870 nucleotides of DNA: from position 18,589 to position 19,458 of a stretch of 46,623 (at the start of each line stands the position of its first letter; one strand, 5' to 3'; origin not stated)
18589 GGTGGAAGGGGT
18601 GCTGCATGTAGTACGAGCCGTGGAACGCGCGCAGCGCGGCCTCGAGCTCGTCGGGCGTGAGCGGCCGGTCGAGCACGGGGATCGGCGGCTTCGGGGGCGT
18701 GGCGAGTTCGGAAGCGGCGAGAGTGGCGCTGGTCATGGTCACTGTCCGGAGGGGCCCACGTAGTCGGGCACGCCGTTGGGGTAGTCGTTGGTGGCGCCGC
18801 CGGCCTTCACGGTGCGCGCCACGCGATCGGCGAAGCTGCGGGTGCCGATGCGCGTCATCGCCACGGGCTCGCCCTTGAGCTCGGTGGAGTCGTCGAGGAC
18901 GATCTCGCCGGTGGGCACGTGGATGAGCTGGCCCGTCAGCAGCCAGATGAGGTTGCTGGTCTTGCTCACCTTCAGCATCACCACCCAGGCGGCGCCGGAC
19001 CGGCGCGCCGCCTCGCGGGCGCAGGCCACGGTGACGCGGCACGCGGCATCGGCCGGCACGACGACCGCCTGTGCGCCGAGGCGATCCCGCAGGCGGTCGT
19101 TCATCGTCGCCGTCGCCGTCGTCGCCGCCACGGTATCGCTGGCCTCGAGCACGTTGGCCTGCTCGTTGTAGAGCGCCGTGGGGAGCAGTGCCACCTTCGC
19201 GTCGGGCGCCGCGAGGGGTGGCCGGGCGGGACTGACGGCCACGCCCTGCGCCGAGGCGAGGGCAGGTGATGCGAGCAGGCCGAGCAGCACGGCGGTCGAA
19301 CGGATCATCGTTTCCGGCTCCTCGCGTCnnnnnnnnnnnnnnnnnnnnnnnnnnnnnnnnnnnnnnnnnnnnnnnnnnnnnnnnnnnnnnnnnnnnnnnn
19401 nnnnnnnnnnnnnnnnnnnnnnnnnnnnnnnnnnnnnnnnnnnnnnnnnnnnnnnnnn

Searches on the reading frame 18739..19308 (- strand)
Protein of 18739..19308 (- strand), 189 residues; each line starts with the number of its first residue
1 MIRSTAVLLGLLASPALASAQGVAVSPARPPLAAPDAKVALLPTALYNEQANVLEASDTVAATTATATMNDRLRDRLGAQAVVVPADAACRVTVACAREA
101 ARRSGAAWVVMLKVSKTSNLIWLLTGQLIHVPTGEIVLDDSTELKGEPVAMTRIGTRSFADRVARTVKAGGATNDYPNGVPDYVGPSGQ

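Call 4: search_protein_families(library=pfam, proteins=[window:18739-19308:-], max_evalue=0.01)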
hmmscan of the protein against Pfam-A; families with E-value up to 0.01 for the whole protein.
window:18739-19308:- (189 aa): 1 family
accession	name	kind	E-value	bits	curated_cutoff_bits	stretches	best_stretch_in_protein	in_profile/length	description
PF11684.13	DUF3280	-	2.5e-07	31.5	30.1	1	38-147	2-121/138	Protein of unknown function (DUF2380)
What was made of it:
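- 18739..19308 (-): X: a secreted 189-aa DUF3280 (PF11684) protein with a type I signal peptide and two invariant Cys. Accessory and patchily distributed. Pfam 31.5 bits against a cut-off of 30.1 (call 4).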

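Call 5: search_protein_families(library=ncbifam, proteins=[window:18739-19308:-], max_evalue=0.001)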
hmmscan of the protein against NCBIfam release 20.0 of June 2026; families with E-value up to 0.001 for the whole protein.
window:18739-19308:- (189 aa): 0 families

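Call 7: find_encoding_contigs(protein=window:18739-19308:-, flank=10000, max_places=10)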
Protein window:18739-19308:- (189 aa): no gene with exactly this product is on record in the collection.
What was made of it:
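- Tried and rejected: The look-up of X on its own contig returned nothing (call 7).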

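Call 8: find_homologous_proteins(query=window:18739-19308:-, max_evalue=0.001)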
Query window:18739-19308:- (189 aa): 736 proteins with E <= 0.001 among 3273 candidates; the best 120 are listed.
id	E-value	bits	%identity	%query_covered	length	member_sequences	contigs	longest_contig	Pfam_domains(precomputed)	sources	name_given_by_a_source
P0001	7.8e-113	392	100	100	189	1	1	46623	PF11684.14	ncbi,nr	ncbi:MAG TPA: DUF2380 domain-containing protein [Gemmatimonadales bacterium]|nr:DUF2380 domain-conta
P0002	1.3e-87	310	79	99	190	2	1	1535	PF11684.14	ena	-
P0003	2.6e-84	299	82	85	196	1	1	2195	PF11684.14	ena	-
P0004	4.0e-84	299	78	99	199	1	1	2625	PF11684.14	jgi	jgi:hypothetical protein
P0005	1.8e-62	228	67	88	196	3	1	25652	PF11684.14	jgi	jgi:hypothetical protein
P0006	6.0e-61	223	69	77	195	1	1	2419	PF11684.14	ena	-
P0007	2.2e-55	205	59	98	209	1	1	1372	PF11684.14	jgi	jgi:hypothetical protein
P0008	5.4e-55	204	58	98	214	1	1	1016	PF11684.14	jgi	jgi:hypothetical protein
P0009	1.3e-49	187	62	85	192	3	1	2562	PF11684.14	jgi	jgi:hypothetical protein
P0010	1.6e-49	186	59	84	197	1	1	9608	PF11684.14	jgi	jgi:hypothetical protein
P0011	1.8e-49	186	58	94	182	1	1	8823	PF11684.14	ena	-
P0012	2.7e-49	186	54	94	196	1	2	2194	PF11684.14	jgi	jgi:hypothetical protein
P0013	5.2e-49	185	62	78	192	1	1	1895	PF11684.14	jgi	jgi:Protein of unknown function (DUF2380)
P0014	6.0e-49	184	60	80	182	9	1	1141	PF11684.14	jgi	-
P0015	6.1e-49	184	60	84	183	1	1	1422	PF11684.14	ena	-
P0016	6.9e-49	184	57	93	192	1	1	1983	PF11684.14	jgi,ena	-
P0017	8.4e-49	184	60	86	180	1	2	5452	PF11684.14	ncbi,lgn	-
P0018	9.9e-49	184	57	93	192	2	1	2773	PF11684.14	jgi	-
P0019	2.4e-48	182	59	90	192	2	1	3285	PF11684.14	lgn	-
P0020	2.6e-48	182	57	92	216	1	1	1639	PF11684.14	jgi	jgi:uncharacterized protein DUF2380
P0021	3.1e-48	182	58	88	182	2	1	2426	PF11684.14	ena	-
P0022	3.1e-48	182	58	82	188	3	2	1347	PF11684.14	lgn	-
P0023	3.8e-48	182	59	88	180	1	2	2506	PF11684.14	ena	-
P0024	4.4e-48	182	53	93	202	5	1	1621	PF11684.14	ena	-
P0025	5.3e-48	181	62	78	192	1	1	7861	PF11684.14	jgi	jgi:hypothetical protein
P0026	5.5e-48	181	56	88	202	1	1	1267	PF11684.14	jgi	jgi:hypothetical protein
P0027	6.2e-48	181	62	78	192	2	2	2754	PF11684.14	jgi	jgi:hypothetical protein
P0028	6.6e-48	181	62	78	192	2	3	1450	PF11684.14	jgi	jgi:hypothetical protein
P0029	7.4e-48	181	55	91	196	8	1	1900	PF11684.14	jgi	jgi:hypothetical protein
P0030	8.4e-48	181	55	93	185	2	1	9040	PF11684.14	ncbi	-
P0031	1.3e-47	180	54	92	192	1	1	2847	PF11684.14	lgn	-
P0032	1.4e-47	180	60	78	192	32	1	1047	PF11684.14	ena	-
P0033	1.4e-47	180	61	80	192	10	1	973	PF11684.14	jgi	jgi:hypothetical protein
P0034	1.4e-47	180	56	91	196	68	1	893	PF11684.14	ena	-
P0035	1.7e-47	180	60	77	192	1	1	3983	PF11684.14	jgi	jgi:hypothetical protein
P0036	1.8e-47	180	54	94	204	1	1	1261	PF11684.14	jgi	jgi:hypothetical protein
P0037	2.2e-47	179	54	91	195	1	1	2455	PF11684.14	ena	-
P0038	2.2e-47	179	62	78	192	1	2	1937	PF11684.14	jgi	jgi:hypothetical protein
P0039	3.3e-47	179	57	90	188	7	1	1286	PF11684.14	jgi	jgi:hypothetical protein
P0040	4.1e-47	178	52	98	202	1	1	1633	PF11684.14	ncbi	-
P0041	5.0e-47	178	55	94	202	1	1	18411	PF11684.14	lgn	-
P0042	5.6e-47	178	57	89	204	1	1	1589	PF11684.14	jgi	jgi:uncharacterized protein DUF2380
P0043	5.9e-47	178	58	78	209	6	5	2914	PF11684.14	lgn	-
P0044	6.1e-47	178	62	78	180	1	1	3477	PF11684.14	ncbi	-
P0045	6.9e-47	178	60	78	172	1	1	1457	PF11684.14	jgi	jgi:hypothetical protein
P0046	7.8e-47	177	62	78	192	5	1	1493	PF11684.14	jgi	jgi:hypothetical protein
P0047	8.9e-47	177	57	89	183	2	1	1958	PF11684.14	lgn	-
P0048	1.3e-46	177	52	90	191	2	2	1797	PF11684.14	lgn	-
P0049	1.4e-46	177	56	90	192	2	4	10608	PF11684.14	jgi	jgi:hypothetical protein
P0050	1.5e-46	177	59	78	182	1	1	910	PF11684.14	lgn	-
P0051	1.6e-46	176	58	81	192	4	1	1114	PF11684.14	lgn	-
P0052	1.9e-46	176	58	79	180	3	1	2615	PF11684.14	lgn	-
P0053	2.1e-46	176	54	95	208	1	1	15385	PF11684.14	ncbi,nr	ncbi:MAG TPA: DUF2380 domain-containing protein [Gemmatimonadales bacterium]|nr:DUF2380 domain-conta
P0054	2.4e-46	176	55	91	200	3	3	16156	PF11684.14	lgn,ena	-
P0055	2.4e-46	176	61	78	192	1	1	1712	PF11684.14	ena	-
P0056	4.1e-46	175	59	78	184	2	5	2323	PF11684.14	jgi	jgi:hypothetical protein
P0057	4.2e-46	175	59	80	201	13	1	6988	PF11684.14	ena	-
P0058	4.4e-46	175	56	91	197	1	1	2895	PF11684.14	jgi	jgi:hypothetical protein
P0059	4.6e-46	175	56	83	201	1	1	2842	PF11684.14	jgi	-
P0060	4.7e-46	175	57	92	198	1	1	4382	PF11684.14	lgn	-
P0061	5.1e-46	175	57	78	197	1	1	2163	PF11684.14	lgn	-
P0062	5.4e-46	175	58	78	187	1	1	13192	PF11684.14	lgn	-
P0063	5.5e-46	175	59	87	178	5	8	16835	PF11684.14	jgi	jgi:hypothetical protein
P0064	5.7e-46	175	54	89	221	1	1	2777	PF11684.14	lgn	-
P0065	6.3e-46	175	54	90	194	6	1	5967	PF11684.14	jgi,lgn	jgi:hypothetical protein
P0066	6.6e-46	174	56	88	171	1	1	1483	PF11684.14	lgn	-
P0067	1.0e-45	174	56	92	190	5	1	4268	PF11684.14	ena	-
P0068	1.2e-45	174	57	87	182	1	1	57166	PF11684.14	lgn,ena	-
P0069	1.4e-45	173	55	92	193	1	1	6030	PF11684.14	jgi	jgi:hypothetical protein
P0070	1.5e-45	173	53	90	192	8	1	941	PF11684.14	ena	-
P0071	1.9e-45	173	52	93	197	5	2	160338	PF11684.14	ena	-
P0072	2.0e-45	173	54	96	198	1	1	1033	PF11684.14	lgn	-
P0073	2.2e-45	173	54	81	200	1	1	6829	PF11684.14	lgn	-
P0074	2.2e-45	173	51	97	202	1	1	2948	PF11684.14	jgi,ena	-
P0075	2.6e-45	173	60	75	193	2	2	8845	PF11684.14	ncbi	-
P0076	2.7e-45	172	58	78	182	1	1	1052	PF11684.14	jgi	jgi:hypothetical protein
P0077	3.2e-45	172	52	96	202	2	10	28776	PF11684.14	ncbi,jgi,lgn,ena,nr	ncbi:MAG: DUF2380 domain-containing protein [Gemmatimonadota bacterium]|nr:DUF2380 domain-containing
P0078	3.3e-45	172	56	78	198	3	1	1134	PF11684.14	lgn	-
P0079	3.6e-45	172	52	93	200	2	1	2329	PF11684.14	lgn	-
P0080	3.8e-45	172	59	78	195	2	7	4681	PF11684.14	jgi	jgi:hypothetical protein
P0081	4.1e-45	172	54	90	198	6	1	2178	PF11684.14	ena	-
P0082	5.6e-45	171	58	81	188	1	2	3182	PF11684.14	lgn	-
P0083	7.1e-45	171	55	85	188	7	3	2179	PF11684.14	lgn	-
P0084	8.0e-45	171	53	83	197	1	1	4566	PF11684.14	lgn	-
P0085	8.1e-45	171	51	93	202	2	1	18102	PF11684.14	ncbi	-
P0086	8.5e-45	171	56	80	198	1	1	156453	PF11684.14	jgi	jgi:Protein of unknown function (DUF2380)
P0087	8.7e-45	171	55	90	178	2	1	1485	PF11684.14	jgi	jgi:hypothetical protein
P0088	9.4e-45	171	52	94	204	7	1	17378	PF11684.14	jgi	jgi:uncharacterized protein DUF2380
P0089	9.8e-45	171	54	92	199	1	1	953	PF11684.14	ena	-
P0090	1.4e-44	170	51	94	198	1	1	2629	PF11684.14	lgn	-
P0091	1.7e-44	170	56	78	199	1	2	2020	PF11684.14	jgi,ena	-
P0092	1.7e-44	170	56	78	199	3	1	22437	PF11684.14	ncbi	-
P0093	2.4e-44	169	53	93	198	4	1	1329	PF11684.14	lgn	-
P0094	2.7e-44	169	53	95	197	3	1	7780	PF11684.14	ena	-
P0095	3.0e-44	169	58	78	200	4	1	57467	PF11684.14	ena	-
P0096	3.1e-44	169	58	78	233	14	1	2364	PF11684.14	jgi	jgi:hypothetical protein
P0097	3.2e-44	169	56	83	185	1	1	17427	PF11684.14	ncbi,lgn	ncbi:MAG TPA: DUF2380 domain-containing protein [Gemmatimonadales bacterium]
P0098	3.2e-44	169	52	85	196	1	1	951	PF11684.14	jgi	jgi:hypothetical protein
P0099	3.2e-44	169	56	78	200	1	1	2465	PF11684.14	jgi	-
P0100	3.3e-44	169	52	89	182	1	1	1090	PF11684.14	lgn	-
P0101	3.8e-44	169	60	77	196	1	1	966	PF11684.14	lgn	-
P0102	3.9e-44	169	53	93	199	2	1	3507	PF11684.14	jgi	jgi:hypothetical protein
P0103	4.2e-44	169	56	79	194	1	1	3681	PF11684.14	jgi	jgi:hypothetical protein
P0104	4.2e-44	169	58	78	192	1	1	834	PF11684.14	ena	-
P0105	5.1e-44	168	58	78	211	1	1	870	PF11684.14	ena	-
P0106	5.8e-44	168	52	93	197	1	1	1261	PF11684.14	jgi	jgi:hypothetical protein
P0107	6.5e-44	168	62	74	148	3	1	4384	PF11684.14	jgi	jgi:hypothetical protein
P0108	6.6e-44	168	52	92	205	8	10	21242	PF11684.14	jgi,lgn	jgi:hypothetical protein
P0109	7.2e-44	168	53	93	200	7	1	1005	PF11684.14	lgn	-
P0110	7.2e-44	168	53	90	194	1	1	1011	PF11684.14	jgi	jgi:hypothetical protein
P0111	7.5e-44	168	58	77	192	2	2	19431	PF11684.14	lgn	-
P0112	7.7e-44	168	56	77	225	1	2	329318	PF11684.14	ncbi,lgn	ncbi:MAG: DUF2380 domain-containing protein [Gemmatimonadales bacterium]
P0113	7.9e-44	168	57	77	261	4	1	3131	PF11684.14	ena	-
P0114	1.0e-43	167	55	90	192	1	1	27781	PF11684.14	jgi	jgi:hypothetical protein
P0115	1.1e-43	167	55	88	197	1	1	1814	PF11684.14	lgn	-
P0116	1.2e-43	167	54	93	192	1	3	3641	PF11684.14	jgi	jgi:hypothetical protein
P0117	1.2e-43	167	56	81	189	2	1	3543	PF11684.14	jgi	jgi:hypothetical protein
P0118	1.4e-43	167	57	78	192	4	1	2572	PF11684.14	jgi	-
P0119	1.4e-43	167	57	81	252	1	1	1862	PF11684.14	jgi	jgi:Protein of unknown function (DUF2380)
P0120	1.5e-43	167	54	92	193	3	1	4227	PF11684.14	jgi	jgi:hypothetical protein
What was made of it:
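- On DUF3280 (PF11684): Homologues carry the precomputed PF11684 annotation (call 8).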

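Call 9: find_encoding_contigs(protein=P0112, flank=10000, max_places=3)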
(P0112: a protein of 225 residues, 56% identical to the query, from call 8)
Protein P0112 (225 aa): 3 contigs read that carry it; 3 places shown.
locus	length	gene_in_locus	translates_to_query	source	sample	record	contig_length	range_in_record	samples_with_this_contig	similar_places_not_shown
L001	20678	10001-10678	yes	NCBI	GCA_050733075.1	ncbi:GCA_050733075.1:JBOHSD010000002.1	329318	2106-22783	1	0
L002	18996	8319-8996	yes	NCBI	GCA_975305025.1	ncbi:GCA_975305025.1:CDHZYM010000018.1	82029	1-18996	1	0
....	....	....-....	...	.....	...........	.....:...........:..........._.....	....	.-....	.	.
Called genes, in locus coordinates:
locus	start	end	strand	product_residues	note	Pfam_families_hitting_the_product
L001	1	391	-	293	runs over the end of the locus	PF00350:Dynamin_N (faint), PF01926:MMR_HSR1, PF02421:FeoB_N (weak), PF07650:KH_2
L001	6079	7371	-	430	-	PF00999:Na_H_Exchanger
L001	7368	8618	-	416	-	-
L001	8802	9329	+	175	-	PF05974:DUF892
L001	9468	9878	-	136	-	PF05154:TM2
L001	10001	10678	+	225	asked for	PF11684:DUF3280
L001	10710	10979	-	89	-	-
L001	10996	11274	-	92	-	-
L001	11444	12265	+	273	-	PF12833:HTH_18, PF00165:HTH_AraC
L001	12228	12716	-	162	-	-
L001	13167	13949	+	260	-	-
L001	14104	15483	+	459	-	PF13084:DUF3943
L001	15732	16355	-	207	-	PF01725:Ham1p_like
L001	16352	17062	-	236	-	PF01138:RNase_PH, PF03725:RNase_PH_C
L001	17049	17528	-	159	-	PF01467:CTP_transf_like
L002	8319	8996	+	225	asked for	PF11684:DUF3280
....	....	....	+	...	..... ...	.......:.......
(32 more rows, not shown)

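Call 10: find_encoding_contigs(protein=P0071, flank=10000, max_places=3)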
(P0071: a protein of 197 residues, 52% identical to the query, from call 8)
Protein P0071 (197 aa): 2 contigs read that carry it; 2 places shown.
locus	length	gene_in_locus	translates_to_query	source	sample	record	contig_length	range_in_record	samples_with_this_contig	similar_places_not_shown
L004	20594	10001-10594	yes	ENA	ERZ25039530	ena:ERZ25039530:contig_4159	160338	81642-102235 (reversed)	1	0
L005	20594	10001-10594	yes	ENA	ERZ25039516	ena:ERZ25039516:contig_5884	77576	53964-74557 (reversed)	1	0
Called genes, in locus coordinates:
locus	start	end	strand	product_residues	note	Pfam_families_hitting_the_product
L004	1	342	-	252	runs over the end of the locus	-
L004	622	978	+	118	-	PF12637:TSCPD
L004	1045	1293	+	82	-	-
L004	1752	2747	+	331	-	PF12358:DUF3644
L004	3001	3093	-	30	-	-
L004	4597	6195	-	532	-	PF00144:Beta-lactamase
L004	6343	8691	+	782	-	PF00069:Pkinase, PF01636:APH, PF07714:PK_Tyr_Ser-Thr, PF13428:TPR_14 (faint), PF13431:TPR_17 (faint), PF07719:TPR_2 (faint), PF00515:TPR_1 (faint), PF13181:TPR_8 (faint), +1 more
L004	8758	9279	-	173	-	PF05163:DinB, PF12867:DinB_2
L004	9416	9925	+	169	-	PF05163:DinB (weak), PF04978:MST (weak), PF12867:DinB_2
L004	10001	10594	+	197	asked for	PF11684:DUF3280 (weak)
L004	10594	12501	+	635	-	-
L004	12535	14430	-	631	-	-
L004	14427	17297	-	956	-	-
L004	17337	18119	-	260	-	-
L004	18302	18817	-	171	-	-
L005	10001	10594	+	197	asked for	PF11684:DUF3280 (weak)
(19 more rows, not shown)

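Call 11: find_encoding_contigs(protein=P0086, flank=10000, max_places=3)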
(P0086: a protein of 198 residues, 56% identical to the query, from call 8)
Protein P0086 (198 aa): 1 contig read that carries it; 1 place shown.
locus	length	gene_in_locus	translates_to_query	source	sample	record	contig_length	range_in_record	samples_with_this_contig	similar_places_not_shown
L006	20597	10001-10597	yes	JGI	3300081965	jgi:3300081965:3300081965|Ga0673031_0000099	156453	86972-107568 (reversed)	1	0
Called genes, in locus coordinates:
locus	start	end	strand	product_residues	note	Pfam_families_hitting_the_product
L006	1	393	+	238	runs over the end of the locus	-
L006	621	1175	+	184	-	-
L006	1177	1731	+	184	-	-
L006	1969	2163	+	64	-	-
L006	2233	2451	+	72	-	PF11695:DUF3291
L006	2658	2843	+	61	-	PF06348:DUF1059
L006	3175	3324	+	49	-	-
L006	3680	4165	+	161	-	PF00989:PAS, PF08448:PAS_4, PF13426:PAS_9 (weak), PF08447:PAS_3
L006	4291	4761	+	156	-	-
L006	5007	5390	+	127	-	PF04191:PEMT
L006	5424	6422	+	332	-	PF12146:Hydrolase_4, PF00561:Abhydrolase_1, PF12697:Abhydrolase_6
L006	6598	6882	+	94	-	-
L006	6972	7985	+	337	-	PF23414:Beta-prop_EML_2 (faint)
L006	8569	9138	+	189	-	-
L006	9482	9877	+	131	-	-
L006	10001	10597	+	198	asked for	PF11684:DUF3280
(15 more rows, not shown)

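Call 12: find_encoding_contigs(protein=P0005, flank=10000, max_places=3)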
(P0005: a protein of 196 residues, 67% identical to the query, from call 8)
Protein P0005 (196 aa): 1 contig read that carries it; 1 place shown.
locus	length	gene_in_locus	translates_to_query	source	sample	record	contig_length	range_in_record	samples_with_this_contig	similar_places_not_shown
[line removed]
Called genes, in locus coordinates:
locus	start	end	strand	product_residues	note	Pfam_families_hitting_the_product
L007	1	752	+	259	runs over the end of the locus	PF00483:NTP_transferase, PF12804:NTP_transf_3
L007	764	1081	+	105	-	PF02675:AdoMet_dc (weak)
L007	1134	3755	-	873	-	PF00675:Peptidase_M16, PF05193:Peptidase_M16_C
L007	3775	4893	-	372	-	PF07719:TPR_2 (faint), PF12895:ANAPC3 (faint), PF13424:TPR_12 (faint), PF13428:TPR_14 (faint), PF00515:TPR_1 (faint), PF07721:TPR_4 (faint), PF14559:TPR_19 (weak), PF13432:TPR_16 (weak), +6 more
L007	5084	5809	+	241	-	-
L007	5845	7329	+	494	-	PF00672:HAMP, PF00512:HisKA, PF02518:HATPase_c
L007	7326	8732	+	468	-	PF00072:Response_reg, PF00158:Sigma54_activat, PF14532:Sigma54_activ_2, PF07728:AAA_5 (weak), PF25601:AAA_lid_14, PF02954:HTH_8, PF13556:HTH_30 (weak)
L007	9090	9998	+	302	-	PF12706:Lactamase_B_2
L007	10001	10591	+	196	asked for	PF11684:DUF3280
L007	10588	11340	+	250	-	PF03070:TENA_THI-4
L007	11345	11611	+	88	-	PF05402:PqqD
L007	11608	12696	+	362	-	PF04055:Radical_SAM, PF13186:SPASM (weak)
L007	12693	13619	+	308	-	PF00005:ABC_tran, PF13304:AAA_21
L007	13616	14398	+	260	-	PF01061:ABC2_membrane, PF12698:ABC2_membrane_3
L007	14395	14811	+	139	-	?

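Call 13: find_encoding_contigs(protein=P0010, flank=10000, max_places=3)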
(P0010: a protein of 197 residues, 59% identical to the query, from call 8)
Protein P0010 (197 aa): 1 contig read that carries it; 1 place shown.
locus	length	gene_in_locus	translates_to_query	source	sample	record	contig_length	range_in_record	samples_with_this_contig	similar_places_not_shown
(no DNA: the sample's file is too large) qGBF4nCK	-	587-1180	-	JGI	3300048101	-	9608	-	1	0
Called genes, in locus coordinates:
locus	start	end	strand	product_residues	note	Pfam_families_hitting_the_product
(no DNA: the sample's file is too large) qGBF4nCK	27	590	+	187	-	PF12706:Lactamase_B_2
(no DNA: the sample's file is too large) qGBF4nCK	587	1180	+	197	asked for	PF11684:DUF3280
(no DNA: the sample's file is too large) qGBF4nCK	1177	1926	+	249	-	PF03070:TENA_THI-4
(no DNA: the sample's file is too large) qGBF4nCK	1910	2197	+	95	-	PF05402:PqqD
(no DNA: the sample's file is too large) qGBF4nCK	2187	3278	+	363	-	PF01261:AP_endonuc_2 (faint), PF04055:Radical_SAM, PF13186:SPASM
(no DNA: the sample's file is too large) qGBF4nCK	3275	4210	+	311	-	PF00005:ABC_tran, PF13304:AAA_21 (weak)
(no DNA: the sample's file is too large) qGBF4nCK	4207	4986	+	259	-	PF01061:ABC2_membrane, PF12698:ABC2_membrane_3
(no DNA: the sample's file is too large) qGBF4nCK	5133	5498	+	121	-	PF00072:Response_reg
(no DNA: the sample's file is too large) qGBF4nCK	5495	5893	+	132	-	PF00072:Response_reg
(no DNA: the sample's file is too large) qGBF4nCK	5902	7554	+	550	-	PF01627:Hpt (weak), PF02895:H-kinase_dim, PF02518:HATPase_c, PF01584:CheW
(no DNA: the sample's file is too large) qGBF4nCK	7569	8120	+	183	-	PF01584:CheW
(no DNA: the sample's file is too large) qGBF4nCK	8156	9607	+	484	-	?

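Call 53: predict_structure(alignment_id=A2)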
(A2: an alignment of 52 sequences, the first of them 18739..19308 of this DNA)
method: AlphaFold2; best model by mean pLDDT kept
length: 189 residues; sequences in the alignment: 52
mean_pLDDT: 87.9   pTM: 0.79
mean pLDDT of the five models: 87.9, 87.6, 87.5, 86.8, 86.3
residues with pLDDT >= 90: 124; 70-90: 39; 50-70: 24; < 50: 2
segments of 3 or more residues with pLDDT < 50: none
pLDDT, mean of each block of 10 residues (from residue 1): 69 60 65 98 88 82 97 98 95 97 98 90 96 97 93 97 96 79 72
secondary structure, 60 per line:
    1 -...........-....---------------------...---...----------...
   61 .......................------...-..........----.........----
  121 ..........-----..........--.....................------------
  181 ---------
elements in order: H2-12 H14-17 E39-41 E45-47 H58-80 E81-83 H94-103 E108-116 E121-130 E136-145 H148-168
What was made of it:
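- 18739..19308 (-): AlphaFold pLDDT 87.9 (call 53).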

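Call 56: fold_search(model_id=the predicted structure, library=pdb)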
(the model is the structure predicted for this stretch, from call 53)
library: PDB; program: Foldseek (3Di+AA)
matches with E <= 10: 1091; with E <= 0.001: 60
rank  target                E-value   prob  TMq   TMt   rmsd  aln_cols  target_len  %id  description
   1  5t10_B                7.8e-07  1.00  0.42  0.54   5.9       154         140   23  PelC dodecamer from Paraburkholderia phytofirmans, space group P6 (released 2017-03-15)
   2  5t11_I                1.6e-06  1.00  0.41  0.56   6.2       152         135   21  PelC L103M dodecamer from Paraburkholderia phytofirmans, space group C2 (released 2017-03-15)
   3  5t11_E                2.9e-06  1.00  0.44  0.57   5.3       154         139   21  PelC L103M dodecamer from Paraburkholderia phytofirmans, space group C2 (released 2017-03-15)
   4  5t10_C                4.2e-06  1.00  0.42  0.55   5.9       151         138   22  PelC dodecamer from Paraburkholderia phytofirmans, space group P6 (released 2017-03-15)
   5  4r40_A                4.5e-06  1.00  0.46  0.23   4.1       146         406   15  Crystal Structure of TolB/Pal complex from Yersinia pestis. (released 2014-09-03)
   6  4pwz_A                5.7e-06  1.00  0.47  0.24   4.1       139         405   14  Crystal structure of TolB protein from Yersinia pestis CO92 (released 2014-04-02)
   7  5t11_G                6.1e-06  1.00  0.42  0.55   6.0       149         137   22  PelC L103M dodecamer from Paraburkholderia phytofirmans, space group C2 (released 2017-03-15)
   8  5t11_A                6.8e-06  1.00  0.41  0.54   6.0       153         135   22  PelC L103M dodecamer from Paraburkholderia phytofirmans, space group C2 (released 2017-03-15)
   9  5t11_H                7.3e-06  1.00  0.42  0.56   6.0       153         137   22  PelC L103M dodecamer from Paraburkholderia phytofirmans, space group C2 (released 2017-03-15)
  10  5t11_C                7.7e-06  1.00  0.41  0.56   6.1       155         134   21  PelC L103M dodecamer from Paraburkholderia phytofirmans, space group C2 (released 2017-03-15)
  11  3w1e                  7.7e-06  1.00  0.43  0.26   6.0       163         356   12  Structure of FlgT, a flagellar basal body component protein (released 2013-04-03)
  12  5t11_B                8.2e-06  1.00  0.42  0.54   5.9       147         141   24  PelC L103M dodecamer from Paraburkholderia phytofirmans, space group C2 (released 2017-03-15)
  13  4pwz_B                1.0e-05  1.00  0.47  0.24   4.3       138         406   15  Crystal structure of TolB protein from Yersinia pestis CO92 (released 2014-04-02)
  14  5t10_A                1.0e-05  1.00  0.40  0.55   6.0       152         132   20  PelC dodecamer from Paraburkholderia phytofirmans, space group P6 (released 2017-03-15)
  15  5t11_D                1.1e-05  1.00  0.42  0.56   5.5       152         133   20  PelC L103M dodecamer from Paraburkholderia phytofirmans, space group C2 (released 2017-03-15)
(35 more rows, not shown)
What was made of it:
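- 18739..19308 (-): Foldseek top hits are PelC, the TolB N-domain, FlgT and LpoB (call 56).
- Closest known: PelC / TolB N-terminal domain / LpoB fold. Same: Foldseek probability is 1.0, with TM-scores of 0.4-0.6 (call 56).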

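Call 76: find_encoding_contigs(protein=P0114, flank=6000, max_places=1)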
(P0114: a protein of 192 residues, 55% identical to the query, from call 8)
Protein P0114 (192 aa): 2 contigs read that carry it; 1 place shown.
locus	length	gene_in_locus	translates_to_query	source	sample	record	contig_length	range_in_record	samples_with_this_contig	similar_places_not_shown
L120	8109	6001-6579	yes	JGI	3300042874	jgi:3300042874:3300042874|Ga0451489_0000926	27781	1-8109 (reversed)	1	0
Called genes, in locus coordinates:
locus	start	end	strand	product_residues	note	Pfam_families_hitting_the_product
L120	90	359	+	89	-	PF04341:DUF485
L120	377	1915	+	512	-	PF00474:SSF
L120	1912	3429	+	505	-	PF00672:HAMP, PF00512:HisKA, PF13581:HATPase_c_2, PF02518:HATPase_c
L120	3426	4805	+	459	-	PF00072:Response_reg, PF00158:Sigma54_activat, PF14532:Sigma54_activ_2, PF00004:AAA (weak), PF07728:AAA_5 (weak), PF25601:AAA_lid_14, PF02954:HTH_8, PF13556:HTH_30 (weak)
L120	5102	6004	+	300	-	PF12706:Lactamase_B_2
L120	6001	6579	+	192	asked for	PF11684:DUF3280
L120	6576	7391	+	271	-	PF03070:TENA_THI-4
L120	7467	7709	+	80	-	PF05402:PqqD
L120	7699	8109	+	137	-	?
